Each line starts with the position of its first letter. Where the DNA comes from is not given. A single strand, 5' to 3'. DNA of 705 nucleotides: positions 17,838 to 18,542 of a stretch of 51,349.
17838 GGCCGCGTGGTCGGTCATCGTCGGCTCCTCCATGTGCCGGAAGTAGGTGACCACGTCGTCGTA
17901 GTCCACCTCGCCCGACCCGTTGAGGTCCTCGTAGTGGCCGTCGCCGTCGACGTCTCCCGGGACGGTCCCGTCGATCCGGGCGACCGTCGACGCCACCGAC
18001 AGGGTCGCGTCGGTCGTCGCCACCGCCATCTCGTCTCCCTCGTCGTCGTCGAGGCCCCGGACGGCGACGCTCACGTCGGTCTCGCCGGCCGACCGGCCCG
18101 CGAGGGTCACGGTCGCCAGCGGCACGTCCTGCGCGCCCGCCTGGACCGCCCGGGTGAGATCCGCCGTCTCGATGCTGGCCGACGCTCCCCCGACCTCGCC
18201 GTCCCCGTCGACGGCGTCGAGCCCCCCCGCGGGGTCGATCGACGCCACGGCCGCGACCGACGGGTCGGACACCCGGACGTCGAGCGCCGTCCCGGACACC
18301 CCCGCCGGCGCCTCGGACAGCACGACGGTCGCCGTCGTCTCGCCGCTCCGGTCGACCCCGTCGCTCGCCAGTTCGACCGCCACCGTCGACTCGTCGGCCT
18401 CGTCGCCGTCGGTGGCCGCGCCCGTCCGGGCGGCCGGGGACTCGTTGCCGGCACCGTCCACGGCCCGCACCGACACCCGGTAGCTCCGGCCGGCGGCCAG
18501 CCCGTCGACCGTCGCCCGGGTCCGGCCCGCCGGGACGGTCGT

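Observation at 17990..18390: Three enzymes carry both a cohesin-like and a dockerin-like module (GH12 here; GH9 at ~10385-10825; GH5 at ~19965-20370)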

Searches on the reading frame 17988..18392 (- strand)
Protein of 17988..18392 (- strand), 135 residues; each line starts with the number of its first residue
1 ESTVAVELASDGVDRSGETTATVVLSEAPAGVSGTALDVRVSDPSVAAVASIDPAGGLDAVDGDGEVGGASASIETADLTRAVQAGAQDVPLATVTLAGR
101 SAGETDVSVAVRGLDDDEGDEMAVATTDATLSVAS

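Call 7: search_protein_families(library=pfam, proteins=[window:17988-18392:-], max_evalue=10)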
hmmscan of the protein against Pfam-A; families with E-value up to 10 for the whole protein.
seq(135 aa): 1 family
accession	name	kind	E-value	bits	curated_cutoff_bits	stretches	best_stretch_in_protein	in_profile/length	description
PF13629.12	T2SS-T3SS_pil_N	-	0.0058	16.7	23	2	33-54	18-39/72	Pilus formation protein N terminal region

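Call 8: search_solved_structures(query=A1, max_evalue=10, show_alignments=2)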
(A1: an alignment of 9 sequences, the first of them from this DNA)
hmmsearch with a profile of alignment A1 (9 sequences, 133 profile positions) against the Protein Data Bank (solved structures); distinct sequences matched with E-value up to 10: 13.
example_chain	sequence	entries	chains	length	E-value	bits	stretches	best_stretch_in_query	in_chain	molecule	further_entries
5lxv_A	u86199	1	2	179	0.014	18.7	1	1-67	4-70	Scaffoldin C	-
5m2o_A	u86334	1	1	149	0.039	17.2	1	2-57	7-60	Putative cellulosomal scaffoldin protein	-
1exg_A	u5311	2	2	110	0.042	17.1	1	31-87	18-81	EXO-1,4-BETA-D-GLYCANASE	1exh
5aoz_A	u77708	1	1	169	0.054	16.7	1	2-56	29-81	PUTATIVE CELLULOSOMAL SCAFFOLDIN PROTEIN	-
6qfs_A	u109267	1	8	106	0.063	16.5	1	31-87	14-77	Exoglucanase/xylanase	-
6fvo_A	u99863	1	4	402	0.49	13.6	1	41-103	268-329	Beta sliding clamp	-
4tr7_A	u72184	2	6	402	0.5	13.6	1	41-103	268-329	DNA polymerase III subunit beta | Beta sliding clamp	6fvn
5agu_A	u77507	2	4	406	0.5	13.6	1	41-103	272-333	DNA POLYMERASE III SUBUNIT BETA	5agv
3rb9_A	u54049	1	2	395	0.51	13.6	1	41-103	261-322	DNA polymerase III subunit beta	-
3p16_A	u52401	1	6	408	0.52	13.6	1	41-103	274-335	DNA polymerase III subunit beta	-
5ah2_A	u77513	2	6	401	0.68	13.2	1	41-103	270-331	DNA POLYMERASE III SUBUNIT BETA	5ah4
3mhv_C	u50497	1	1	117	0.96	12.7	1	23-63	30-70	Vacuolar protein sorting-associated protein 4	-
5ifz_A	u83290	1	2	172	2.4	11.4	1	31-107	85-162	Ribose 5-phosphate isomerase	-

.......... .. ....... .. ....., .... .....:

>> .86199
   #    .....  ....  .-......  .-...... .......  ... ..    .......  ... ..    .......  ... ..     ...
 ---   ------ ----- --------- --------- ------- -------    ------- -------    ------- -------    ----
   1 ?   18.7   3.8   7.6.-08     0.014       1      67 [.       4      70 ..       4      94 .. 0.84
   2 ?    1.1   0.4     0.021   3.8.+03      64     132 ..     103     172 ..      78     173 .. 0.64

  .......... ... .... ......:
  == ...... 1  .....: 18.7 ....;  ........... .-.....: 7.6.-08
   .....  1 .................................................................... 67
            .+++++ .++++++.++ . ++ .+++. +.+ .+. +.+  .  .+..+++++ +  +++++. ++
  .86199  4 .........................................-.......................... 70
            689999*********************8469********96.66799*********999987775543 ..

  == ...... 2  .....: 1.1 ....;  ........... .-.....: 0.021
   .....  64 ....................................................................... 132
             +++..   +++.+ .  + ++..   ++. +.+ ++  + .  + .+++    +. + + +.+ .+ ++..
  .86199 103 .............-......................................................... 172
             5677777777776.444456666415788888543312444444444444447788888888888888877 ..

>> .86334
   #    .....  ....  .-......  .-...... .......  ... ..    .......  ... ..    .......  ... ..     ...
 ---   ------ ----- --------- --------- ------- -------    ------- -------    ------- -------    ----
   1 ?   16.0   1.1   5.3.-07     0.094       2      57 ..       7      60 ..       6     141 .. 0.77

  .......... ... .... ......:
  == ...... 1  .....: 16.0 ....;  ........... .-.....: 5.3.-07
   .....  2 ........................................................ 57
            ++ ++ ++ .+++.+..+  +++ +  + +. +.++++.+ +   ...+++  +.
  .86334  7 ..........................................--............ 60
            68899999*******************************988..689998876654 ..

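Call 15: predict_structure(alignment_id=A1)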
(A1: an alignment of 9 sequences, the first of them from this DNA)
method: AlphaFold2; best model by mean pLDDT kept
length: 135 residues; sequences in the alignment: 9
mean_pLDDT: 87.6   pTM: 0.80
mean pLDDT of the five models: 87.6, 87.2, 85.0, 84.7, 83.7
residues with pLDDT >= 90: 68; 70-90: 60; 50-70: 7; < 50: 0
segments of 3 or more residues with pLDDT < 50: none
pLDDT, mean of each block of 10 residues (from residue 1): 85 90 91 91 93 85 70 89 90 93 92 86 83 87
secondary structure, 60 per line:
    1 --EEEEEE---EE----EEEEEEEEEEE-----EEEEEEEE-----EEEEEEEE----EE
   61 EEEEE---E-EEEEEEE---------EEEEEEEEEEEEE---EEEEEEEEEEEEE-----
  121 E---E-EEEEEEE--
elements in order: E3-8 E18-28 E34-41 E47-54 E59-65 E71-77 E87-99 E103-115 E127-133

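Call 18: fold_search(model_id=the predicted structure, library=pdb)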
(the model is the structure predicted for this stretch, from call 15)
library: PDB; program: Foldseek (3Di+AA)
matches with E <= 10: 1960; with E <= 0.001: 129
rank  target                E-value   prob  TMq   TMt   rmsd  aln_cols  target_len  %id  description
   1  2jh2_A                1.3e-09  1.00  0.80  0.81   2.9       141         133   19  X-ray crystal structure of a cohesin-like module from Clostridium perfringens (released 2007-11-06)
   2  2w1n                  4.5e-09  1.00  0.79  0.49   2.9       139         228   19  cohesin and fibronectin type-III double module construct from the Clostridium perfringens glycoside hydrolase GH84C (released 2009-02-03)
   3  2jh2_C                1.4e-08  1.00  0.78  0.81   2.6       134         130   18  X-ray crystal structure of a cohesin-like module from Clostridium perfringens (released 2007-11-06)
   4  2jh2_B                3.2e-08  1.00  0.79  0.80   2.9       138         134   17  X-ray crystal structure of a cohesin-like module from Clostridium perfringens (released 2007-11-06)
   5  6kgc_A                6.1e-08  1.00  0.74  0.70   3.5       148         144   16  Crystal structure of CaDoc0917(R49D)-CaCohA2 complex at pH 5.4 (released 2020-07-08)
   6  2vo8                  9.2e-08  1.00  0.75  0.75   3.1       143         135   11  Cohesin module from Clostridium perfringens ATCC13124 family 33 glycoside hydrolase. (released 2008-09-02)
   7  5lxv_A                1.0e-07  1.00  0.73  0.59   3.8       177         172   13  Crystal structure of Ruminococcus flavefaciens scaffoldin C cohesin in complex with a dockerin from an uncharacterized (released 2016-10-19)
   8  5lxv_C                1.5e-07  1.00  0.73  0.59   3.7       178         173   13  Crystal structure of Ruminococcus flavefaciens scaffoldin C cohesin in complex with a dockerin from an uncharacterized (released 2016-10-19)
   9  6kge_A                1.5e-07  1.00  0.70  0.67   4.1       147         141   17  Crystal structure of CaDoc0917(R16D)-CaCohA2 complex at pH 5.5 (released 2020-07-08)
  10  2ccl_A                2.0e-07  1.00  0.70  0.65   3.6       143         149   22  THE S45A, T46A MUTANT OF THE TYPE I COHESIN-DOCKERIN COMPLEX FROM THE CELLULOSOME OF CLOSTRIDIUM THERMOCELLUM (released 2007-02-13)
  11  6kgf_A                2.1e-07  1.00  0.71  0.68   3.5       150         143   17  Crystal structure of CaDoc0917(R16D)-CaCohA2 complex at pH 8.2 (released 2020-07-08)
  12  6kgf_C                2.3e-07  1.00  0.73  0.68   3.4       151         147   16  Crystal structure of CaDoc0917(R16D)-CaCohA2 complex at pH 8.2 (released 2020-07-08)
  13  6kg8_MODEL_1_A        2.8e-07  1.00  0.66  0.59   3.9       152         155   17  Solution structure of CaCohA2 from Clostridium acetobutylicum (released 2020-07-08)
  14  3ul4_A                3.9e-07  1.00  0.71  0.68   3.5       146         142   11  Crystal structure of Coh-OlpA(Cthe_3080)-Doc918(Cthe_0918) complex: A novel type I Cohesin-Dockerin complex from Clost (released 2012-11-28)
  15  2xdh                  5.0e-07  1.00  0.73  0.72   3.3       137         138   16  Non-cellulosomal cohesin from the hyperthermophilic archaeon Archaeoglobus fulgidus (released 2010-05-26)
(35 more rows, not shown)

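Call 25: find_homologous_proteins(query=A1, max_evalue=0.001)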
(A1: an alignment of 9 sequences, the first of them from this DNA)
Query A1 (9 sequences) (135 aa, profile of the alignment): 10 proteins with E <= 0.001 among 8000 candidates.
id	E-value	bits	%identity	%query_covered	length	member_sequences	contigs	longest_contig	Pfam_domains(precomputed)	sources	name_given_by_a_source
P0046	5.3e-28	116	45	87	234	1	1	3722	-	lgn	-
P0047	2.2e-27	114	41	90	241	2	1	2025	-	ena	-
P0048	3.0e-27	113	44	87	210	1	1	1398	-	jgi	jgi:hypothetical protein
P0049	3.8e-24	103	41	76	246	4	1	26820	-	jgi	jgi:hypothetical protein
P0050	4.7e-24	103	34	74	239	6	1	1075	-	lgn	-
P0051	5.0e-24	103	40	79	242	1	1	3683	-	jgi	jgi:hypothetical protein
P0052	2.2e-20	91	39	84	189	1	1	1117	-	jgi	jgi:PKD repeat protein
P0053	3.0e-18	84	41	81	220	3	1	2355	-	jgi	jgi:PKD repeat protein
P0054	2.0e-13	68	32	84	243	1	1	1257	-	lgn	-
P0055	2.3e-10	59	37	58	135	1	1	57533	-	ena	-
